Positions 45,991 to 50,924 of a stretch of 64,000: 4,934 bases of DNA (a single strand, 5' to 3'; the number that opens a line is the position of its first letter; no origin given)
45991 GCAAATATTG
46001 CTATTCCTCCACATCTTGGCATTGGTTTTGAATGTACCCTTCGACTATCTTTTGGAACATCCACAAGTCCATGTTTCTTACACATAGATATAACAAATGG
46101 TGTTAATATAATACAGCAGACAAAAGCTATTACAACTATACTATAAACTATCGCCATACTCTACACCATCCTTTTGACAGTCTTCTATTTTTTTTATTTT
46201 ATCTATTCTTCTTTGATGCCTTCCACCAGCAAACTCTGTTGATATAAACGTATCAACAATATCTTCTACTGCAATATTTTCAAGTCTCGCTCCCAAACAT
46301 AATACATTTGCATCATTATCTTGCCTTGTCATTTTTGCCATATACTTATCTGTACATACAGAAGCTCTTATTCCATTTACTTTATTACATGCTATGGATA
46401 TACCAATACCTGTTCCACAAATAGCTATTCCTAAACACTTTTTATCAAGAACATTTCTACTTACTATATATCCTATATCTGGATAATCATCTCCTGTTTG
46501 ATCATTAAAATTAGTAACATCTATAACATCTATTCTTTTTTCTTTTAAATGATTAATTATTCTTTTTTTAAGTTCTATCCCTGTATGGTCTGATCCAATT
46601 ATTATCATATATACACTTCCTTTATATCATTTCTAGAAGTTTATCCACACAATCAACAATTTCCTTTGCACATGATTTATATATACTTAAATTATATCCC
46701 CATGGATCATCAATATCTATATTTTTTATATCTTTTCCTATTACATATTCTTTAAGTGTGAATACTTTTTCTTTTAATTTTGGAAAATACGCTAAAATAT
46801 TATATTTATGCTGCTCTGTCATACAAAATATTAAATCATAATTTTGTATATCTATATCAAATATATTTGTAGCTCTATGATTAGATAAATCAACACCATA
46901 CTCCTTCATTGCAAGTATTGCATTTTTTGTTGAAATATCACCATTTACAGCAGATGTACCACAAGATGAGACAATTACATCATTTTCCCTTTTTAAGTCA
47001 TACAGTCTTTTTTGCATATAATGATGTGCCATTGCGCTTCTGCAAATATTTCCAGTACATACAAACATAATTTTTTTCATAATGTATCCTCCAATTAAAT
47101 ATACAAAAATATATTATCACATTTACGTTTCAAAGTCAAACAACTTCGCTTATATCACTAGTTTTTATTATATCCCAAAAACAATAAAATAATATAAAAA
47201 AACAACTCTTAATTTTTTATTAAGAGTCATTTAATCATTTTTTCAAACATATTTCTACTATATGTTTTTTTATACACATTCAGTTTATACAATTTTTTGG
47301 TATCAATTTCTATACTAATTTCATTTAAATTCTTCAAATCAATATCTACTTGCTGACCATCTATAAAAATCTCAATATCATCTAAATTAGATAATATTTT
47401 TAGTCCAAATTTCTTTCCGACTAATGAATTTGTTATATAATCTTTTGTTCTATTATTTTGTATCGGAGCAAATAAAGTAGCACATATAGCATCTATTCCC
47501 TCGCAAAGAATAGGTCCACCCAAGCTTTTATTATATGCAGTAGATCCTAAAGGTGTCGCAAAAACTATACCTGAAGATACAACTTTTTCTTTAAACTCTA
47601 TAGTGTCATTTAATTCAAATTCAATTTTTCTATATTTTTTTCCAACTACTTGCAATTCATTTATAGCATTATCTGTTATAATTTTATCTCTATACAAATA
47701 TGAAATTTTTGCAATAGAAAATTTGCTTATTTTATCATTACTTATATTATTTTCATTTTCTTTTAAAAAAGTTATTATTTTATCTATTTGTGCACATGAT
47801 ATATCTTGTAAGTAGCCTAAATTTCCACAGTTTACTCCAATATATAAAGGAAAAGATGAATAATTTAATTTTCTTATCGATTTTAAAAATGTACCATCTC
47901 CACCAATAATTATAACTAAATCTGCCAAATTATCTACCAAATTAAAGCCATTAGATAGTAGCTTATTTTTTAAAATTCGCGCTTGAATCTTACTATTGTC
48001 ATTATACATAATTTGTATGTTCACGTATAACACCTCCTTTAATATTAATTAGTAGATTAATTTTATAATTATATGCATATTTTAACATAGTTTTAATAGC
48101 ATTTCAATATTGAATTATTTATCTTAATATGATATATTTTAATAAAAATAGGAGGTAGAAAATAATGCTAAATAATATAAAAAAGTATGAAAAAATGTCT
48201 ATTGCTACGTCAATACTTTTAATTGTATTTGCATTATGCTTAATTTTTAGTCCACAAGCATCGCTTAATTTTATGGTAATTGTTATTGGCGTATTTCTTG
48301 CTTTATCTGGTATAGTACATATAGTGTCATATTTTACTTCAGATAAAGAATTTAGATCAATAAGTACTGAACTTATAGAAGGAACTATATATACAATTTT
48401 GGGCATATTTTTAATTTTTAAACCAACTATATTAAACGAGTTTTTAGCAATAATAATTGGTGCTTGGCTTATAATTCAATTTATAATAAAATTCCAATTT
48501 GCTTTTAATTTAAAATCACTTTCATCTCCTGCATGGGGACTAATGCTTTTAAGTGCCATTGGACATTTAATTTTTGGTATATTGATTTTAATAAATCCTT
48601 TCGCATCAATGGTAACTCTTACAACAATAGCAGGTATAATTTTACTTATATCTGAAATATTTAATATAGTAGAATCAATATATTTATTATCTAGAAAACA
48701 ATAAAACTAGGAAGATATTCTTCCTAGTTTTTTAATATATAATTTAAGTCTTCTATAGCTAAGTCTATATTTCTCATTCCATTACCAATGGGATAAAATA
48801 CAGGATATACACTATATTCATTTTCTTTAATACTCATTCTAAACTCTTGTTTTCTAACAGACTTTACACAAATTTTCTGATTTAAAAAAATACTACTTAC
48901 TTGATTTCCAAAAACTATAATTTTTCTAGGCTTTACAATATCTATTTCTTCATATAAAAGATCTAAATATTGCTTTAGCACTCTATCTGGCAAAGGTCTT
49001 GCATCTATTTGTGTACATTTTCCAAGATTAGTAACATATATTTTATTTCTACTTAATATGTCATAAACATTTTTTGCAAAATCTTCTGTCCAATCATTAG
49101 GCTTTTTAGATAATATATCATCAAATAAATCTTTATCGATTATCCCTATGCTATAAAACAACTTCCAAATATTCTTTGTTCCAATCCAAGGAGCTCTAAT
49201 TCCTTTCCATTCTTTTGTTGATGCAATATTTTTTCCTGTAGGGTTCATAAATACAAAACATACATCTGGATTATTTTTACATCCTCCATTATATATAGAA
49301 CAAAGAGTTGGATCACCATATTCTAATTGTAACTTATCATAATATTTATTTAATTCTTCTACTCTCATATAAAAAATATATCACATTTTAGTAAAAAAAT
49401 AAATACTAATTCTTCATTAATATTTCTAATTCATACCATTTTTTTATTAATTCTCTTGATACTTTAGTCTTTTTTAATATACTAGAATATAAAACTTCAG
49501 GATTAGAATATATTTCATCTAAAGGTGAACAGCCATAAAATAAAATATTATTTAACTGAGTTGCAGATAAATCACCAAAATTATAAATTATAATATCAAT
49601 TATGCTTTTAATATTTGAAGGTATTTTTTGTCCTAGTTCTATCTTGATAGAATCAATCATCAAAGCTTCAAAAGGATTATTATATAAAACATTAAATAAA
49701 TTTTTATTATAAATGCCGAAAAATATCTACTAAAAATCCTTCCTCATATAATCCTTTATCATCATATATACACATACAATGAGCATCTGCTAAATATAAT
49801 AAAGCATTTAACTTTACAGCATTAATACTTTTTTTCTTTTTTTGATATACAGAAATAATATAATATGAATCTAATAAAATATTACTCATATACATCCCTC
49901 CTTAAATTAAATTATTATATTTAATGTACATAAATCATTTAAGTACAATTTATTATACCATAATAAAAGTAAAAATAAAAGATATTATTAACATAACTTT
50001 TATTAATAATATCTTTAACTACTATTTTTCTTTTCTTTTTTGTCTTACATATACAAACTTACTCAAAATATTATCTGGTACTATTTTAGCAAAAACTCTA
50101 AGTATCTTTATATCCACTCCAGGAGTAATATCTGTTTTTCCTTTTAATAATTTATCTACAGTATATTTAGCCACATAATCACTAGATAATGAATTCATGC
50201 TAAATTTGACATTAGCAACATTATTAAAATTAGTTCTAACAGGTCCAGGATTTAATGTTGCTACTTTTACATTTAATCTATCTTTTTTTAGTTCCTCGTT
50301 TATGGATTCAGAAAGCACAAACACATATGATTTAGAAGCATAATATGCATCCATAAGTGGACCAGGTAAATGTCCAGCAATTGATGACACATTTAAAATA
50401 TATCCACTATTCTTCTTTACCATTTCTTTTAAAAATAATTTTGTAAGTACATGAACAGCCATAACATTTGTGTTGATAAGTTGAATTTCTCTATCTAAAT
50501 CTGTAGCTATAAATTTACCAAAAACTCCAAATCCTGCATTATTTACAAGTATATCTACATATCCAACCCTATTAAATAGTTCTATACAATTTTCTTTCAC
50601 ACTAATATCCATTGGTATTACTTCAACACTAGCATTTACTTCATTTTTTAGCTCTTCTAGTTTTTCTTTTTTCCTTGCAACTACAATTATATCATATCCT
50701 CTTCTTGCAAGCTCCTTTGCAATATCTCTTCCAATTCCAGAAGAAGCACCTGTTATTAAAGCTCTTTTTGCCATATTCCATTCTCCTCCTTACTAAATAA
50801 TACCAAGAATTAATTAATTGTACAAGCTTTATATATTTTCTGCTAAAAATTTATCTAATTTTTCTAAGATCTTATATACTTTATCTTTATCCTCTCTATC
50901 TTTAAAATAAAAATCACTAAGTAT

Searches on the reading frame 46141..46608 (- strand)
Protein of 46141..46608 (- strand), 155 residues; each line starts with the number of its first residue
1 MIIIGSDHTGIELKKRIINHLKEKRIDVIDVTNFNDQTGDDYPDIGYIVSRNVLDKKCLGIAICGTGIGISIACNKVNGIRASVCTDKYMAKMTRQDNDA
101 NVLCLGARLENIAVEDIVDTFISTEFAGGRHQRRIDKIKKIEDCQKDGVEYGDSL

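Call 51: search_protein_families(library=pfam, proteins=[window:46141-46608:-], max_evalue=0.0001)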
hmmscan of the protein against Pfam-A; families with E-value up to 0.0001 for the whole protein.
window:46141-46608:- (155 aa): 1 family
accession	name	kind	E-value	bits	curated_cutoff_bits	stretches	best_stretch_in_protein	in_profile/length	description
PF02502.23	LacAB_rpiB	-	1.2e-50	171.5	24.7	1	2-138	1-138/138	Ribose/Galactose Isomerase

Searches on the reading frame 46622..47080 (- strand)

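Call 51: search_protein_families(library=pfam, proteins=[window:46622-47080:-], max_evalue=0.0001)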
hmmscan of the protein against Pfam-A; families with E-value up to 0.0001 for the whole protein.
window:46622-47080:- (152 aa): 1 family
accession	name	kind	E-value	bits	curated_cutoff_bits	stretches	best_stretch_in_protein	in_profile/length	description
PF01451.26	LMWPc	-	1.5e-33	116.4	23.2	1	4-149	1-144/144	Low molecular weight phosphotyrosine protein phosphatase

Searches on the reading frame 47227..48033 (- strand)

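Call 51: search_protein_families(library=pfam, proteins=[window:47227-48033:-], max_evalue=0.0001)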
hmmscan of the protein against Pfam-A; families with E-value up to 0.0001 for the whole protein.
window:47227-48033:- (268 aa): 2 families
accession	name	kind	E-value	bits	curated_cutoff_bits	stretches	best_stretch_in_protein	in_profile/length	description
PF01513.26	NAD_kinase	-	2.7e-10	41.1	25.5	1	30-90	66-125/130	ATP-NAD kinase N-terminal domain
PF20143.4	NAD_kinase_C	-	1.2e-07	32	23.7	1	133-193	11-71/126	ATP-NAD kinase C-terminal domain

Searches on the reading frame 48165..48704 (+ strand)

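Call 51: search_protein_families(library=pfam, proteins=[window:48165-48704:+], max_evalue=0.0001)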
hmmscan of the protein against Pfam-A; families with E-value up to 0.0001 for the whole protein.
window:48165-48704:+ (179 aa): 1 family
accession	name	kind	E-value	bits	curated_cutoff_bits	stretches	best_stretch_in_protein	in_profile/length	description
PF03729.18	DUF308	-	3.7e-24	85.2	25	3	15-85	2-73/73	Short repeat of unknown function (DUF308)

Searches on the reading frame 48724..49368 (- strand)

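Call 51: search_protein_families(library=pfam, proteins=[window:48724-49368:-], max_evalue=0.0001)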
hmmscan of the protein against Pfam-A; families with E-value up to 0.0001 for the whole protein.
window:48724-49368:- (214 aa): 1 family
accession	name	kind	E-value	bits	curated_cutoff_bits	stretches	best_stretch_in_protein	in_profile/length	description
PF03167.25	UDG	-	1.4e-07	32.1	24.3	1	79-192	33-117/141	Uracil DNA glycosylase superfamily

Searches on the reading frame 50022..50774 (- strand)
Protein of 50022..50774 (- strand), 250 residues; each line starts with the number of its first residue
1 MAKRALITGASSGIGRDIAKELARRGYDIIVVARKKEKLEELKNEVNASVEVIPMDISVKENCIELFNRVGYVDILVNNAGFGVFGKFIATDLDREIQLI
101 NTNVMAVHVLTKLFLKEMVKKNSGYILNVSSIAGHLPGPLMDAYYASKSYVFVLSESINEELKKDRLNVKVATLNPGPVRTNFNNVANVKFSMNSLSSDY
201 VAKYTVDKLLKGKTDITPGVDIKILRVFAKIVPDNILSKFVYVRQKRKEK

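Call 51: search_protein_families(library=pfam, proteins=[window:50022-50774:-], max_evalue=0.0001)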
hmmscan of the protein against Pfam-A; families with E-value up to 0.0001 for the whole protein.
window:50022-50774:- (250 aa): 5 families
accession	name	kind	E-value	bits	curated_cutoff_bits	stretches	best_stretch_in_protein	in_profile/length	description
PF00106.31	adh_short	-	5.3e-46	157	26.6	1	3-185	1-188/195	short chain dehydrogenase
PF13561.12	adh_short_C2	-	9.8e-27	94.5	27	1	9-186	1-183/236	Enoyl-(Acyl carrier protein) reductase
PF08659.16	KR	-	3.2e-10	40.7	22.6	1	6-151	4-156/180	KR domain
PF01370.27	Epimerase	-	8.2e-09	35.7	20.9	1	5-134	1-120/240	NAD dependent epimerase/dehydratase family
PF13460.12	NAD_binding_10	-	2.7e-06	27.8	27.2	1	9-206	1-178/184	NAD(P)H-binding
